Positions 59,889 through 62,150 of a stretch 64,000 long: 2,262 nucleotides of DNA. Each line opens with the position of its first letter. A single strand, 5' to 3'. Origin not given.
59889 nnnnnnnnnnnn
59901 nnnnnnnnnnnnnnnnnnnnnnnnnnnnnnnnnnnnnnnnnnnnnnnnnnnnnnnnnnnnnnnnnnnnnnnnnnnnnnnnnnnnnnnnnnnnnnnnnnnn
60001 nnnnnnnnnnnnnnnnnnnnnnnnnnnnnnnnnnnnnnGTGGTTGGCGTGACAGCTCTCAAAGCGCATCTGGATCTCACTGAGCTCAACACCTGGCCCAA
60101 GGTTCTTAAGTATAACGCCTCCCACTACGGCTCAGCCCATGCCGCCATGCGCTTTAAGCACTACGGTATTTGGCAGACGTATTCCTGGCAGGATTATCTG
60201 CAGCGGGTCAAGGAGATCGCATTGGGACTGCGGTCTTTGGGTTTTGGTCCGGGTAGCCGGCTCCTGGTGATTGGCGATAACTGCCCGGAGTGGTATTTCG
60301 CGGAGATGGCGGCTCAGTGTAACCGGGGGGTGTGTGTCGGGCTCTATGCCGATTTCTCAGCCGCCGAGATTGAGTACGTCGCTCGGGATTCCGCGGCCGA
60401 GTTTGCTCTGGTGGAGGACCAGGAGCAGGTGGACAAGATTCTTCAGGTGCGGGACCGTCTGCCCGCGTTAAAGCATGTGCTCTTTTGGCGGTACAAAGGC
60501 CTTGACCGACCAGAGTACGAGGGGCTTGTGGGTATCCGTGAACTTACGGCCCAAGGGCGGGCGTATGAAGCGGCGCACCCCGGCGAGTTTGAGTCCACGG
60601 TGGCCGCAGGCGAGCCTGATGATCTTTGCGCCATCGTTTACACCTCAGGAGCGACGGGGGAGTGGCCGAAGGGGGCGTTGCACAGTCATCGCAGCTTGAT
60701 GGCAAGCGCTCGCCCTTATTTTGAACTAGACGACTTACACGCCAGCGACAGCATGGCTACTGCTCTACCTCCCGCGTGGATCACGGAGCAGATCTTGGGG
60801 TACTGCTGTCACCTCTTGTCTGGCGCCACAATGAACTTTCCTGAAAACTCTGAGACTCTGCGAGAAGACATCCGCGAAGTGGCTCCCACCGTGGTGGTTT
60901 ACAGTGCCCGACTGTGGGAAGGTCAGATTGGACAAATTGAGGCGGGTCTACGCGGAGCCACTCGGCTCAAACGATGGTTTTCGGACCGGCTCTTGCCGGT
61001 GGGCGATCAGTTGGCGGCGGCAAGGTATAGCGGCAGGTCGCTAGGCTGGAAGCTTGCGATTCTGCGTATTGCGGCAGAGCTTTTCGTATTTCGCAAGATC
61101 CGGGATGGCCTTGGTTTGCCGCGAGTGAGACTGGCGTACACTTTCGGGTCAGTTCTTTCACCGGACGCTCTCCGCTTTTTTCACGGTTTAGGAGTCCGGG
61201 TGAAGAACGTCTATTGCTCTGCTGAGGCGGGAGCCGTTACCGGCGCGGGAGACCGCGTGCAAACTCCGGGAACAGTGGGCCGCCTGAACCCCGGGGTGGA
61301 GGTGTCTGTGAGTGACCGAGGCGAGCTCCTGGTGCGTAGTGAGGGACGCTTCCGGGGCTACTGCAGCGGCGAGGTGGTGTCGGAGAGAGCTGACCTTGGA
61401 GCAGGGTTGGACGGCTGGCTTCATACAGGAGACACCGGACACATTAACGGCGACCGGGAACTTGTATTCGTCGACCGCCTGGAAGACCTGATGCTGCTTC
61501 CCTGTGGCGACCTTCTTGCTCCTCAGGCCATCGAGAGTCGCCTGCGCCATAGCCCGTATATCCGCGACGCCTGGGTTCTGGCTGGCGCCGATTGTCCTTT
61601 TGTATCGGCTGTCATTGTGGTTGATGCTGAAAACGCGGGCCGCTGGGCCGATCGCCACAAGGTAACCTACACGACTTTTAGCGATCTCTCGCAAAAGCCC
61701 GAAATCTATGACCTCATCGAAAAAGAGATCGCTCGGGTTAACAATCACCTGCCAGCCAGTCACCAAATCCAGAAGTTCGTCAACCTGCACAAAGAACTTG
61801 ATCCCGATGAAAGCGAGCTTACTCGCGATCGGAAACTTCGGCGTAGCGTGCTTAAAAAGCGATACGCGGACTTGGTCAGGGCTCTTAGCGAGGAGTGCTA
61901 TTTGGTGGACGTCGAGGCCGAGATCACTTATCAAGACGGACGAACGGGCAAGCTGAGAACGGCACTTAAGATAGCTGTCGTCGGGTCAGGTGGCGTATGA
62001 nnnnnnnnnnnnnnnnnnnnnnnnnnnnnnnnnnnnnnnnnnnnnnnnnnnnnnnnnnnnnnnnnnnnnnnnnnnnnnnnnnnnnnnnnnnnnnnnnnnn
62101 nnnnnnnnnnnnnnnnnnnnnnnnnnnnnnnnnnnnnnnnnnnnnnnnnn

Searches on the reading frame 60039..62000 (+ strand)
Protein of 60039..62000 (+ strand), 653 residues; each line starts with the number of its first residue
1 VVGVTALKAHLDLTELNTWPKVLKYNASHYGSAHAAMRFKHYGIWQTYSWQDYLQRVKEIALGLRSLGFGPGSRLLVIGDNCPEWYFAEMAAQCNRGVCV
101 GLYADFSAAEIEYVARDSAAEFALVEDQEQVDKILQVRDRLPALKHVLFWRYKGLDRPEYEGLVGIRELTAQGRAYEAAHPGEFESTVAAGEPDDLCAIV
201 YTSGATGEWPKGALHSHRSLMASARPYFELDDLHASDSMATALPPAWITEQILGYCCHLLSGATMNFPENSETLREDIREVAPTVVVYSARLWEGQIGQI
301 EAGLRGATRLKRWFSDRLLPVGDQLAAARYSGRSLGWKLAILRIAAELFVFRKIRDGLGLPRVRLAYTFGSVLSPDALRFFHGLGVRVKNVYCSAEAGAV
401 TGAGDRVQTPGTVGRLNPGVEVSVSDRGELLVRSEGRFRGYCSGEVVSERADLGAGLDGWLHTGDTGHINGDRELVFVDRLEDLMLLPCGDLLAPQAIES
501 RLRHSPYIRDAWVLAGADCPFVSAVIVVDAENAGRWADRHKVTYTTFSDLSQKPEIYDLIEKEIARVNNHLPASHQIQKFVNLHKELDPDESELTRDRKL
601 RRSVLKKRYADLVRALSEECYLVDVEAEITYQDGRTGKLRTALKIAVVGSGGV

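Call 74: search_protein_families(library=ncbifam, proteins=[window:60039-62000:+], max_evalue=1e-10)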
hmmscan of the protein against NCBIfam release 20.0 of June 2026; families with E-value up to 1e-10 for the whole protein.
window:60039-62000:+ (653 aa): 39 families (the best 25 are shown)
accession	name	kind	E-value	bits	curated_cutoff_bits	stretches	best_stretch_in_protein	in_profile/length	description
NF038343.1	ligase_FadD11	exception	4.1e-70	236.8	950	1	36-617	17-581/585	fatty acid--CoA ligase FadD11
NF004837.0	PRK06187.1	subfamily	4.3e-35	120.9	476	1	18-270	9-246/531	long-chain-fatty-acid--CoA ligase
NF005801.1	PRK07656.1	equivalog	6.6e-31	107.5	657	2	18-269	2-237/500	FadD3 family acyl-CoA ligase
NF006181.0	PRK08314.1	subfamily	4.1e-28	97.9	705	1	21-265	28-274/563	long-chain-fatty-acid--CoA ligase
NF041592.1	carboxyl_red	equivalog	1.6e-26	92.3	1300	2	350-616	360-618/1160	carboxylic acid reductase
NF052580.1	Str24CoAsynCasG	equivalog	1.9e-24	85.9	750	0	395-533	357-503/548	steroid-24-oyl-CoA synthetase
NF003313.0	PRK04319.1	equivalog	7e-24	84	729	1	25-265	52-279/574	acetate--CoA ligase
NF006182.0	PRK08316.1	subfamily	1.3e-23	83.3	663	1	22-244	16-220/523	fatty acyl-CoA synthetase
NF009233.0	PRK12583.1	subfamily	5.1e-23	81.3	832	1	24-270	25-276/558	fatty acid CoA ligase family protein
NF004808.0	PRK06155.1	equivalog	1.5e-22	79.6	722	1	362-511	295-451/542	ATP-dependent acyl-CoA ligase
NF004114.0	PRK05605.1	equivalog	2.2e-22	79.1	766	0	417-515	409-502/575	long-chain-fatty-acid--CoA ligase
NF005702.0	PRK07514.1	subfamily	4.5e-22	78.1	558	1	46-269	28-231/506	malonyl-CoA synthase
NF004822.0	PRK06178.1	equivalog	2.4e-21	76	782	1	38-265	55-284/571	acyl-CoA synthetase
TIGR01923.1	menE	equivalog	1.3e-20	73.7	330.15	1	408-521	273-387/442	o-succinylbenzoate--CoA ligase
NF006539.0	PRK09029.1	equivalog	9.5e-20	70.8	494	1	45-284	26-222/458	o-succinylbenzoate--CoA ligase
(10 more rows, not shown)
